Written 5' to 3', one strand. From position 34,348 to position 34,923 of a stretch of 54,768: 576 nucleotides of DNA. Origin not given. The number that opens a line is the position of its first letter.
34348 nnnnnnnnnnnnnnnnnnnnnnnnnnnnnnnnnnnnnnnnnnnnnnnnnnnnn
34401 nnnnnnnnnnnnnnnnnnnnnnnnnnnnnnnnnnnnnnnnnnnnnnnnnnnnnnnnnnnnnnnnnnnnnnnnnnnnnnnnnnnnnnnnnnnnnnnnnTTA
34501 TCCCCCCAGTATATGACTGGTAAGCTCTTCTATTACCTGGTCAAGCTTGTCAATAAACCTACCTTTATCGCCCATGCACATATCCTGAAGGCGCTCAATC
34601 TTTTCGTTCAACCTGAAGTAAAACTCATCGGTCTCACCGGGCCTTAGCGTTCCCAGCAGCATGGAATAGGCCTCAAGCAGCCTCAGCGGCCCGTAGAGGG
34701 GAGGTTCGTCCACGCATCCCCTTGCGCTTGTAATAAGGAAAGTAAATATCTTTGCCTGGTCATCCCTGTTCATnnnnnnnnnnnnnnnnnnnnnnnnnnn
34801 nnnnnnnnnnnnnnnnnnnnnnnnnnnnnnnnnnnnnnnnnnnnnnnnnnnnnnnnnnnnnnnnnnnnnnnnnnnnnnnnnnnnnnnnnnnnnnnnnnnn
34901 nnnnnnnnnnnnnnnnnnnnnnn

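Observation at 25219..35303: PucR-associated Opp-type importer with an M29-like protein and DUF917: candidate uncharacterised catabolic system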

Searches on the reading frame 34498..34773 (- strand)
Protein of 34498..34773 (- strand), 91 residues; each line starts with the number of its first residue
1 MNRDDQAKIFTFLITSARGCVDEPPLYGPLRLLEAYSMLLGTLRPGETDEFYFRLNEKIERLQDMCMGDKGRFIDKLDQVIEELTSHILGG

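Call 3: search_protein_families(library=pfam, proteins=[window:34498-34773:-], max_evalue=0.01)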
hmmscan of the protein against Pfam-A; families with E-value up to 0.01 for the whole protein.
window:34498-34773:- (91 aa): 1 family
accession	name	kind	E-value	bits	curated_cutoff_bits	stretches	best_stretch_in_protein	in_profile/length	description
PF19585.4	DUF6092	-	4.9e-23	81.7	28.7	1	6-87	3-85/86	Family of unknown function (DUF6092)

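Call 4: search_protein_families(library=ncbifam, proteins=[window:34498-34773:-], max_evalue=0.01)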
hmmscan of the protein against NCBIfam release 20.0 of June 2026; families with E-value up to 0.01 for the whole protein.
window:34498-34773:- (91 aa): 0 families

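Call 13: search_solved_structures(query=window:34498-34773:-, max_evalue=10, show_alignments=2)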
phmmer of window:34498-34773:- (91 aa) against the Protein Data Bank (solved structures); distinct sequences matched with E-value up to 10: 2.
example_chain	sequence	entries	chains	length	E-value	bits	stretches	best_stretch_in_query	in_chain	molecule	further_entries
9exv_C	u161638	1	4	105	0.00028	24.3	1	9-85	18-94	AlbB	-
8uc3_D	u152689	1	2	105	0.12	15.9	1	3-69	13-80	Protein AlbB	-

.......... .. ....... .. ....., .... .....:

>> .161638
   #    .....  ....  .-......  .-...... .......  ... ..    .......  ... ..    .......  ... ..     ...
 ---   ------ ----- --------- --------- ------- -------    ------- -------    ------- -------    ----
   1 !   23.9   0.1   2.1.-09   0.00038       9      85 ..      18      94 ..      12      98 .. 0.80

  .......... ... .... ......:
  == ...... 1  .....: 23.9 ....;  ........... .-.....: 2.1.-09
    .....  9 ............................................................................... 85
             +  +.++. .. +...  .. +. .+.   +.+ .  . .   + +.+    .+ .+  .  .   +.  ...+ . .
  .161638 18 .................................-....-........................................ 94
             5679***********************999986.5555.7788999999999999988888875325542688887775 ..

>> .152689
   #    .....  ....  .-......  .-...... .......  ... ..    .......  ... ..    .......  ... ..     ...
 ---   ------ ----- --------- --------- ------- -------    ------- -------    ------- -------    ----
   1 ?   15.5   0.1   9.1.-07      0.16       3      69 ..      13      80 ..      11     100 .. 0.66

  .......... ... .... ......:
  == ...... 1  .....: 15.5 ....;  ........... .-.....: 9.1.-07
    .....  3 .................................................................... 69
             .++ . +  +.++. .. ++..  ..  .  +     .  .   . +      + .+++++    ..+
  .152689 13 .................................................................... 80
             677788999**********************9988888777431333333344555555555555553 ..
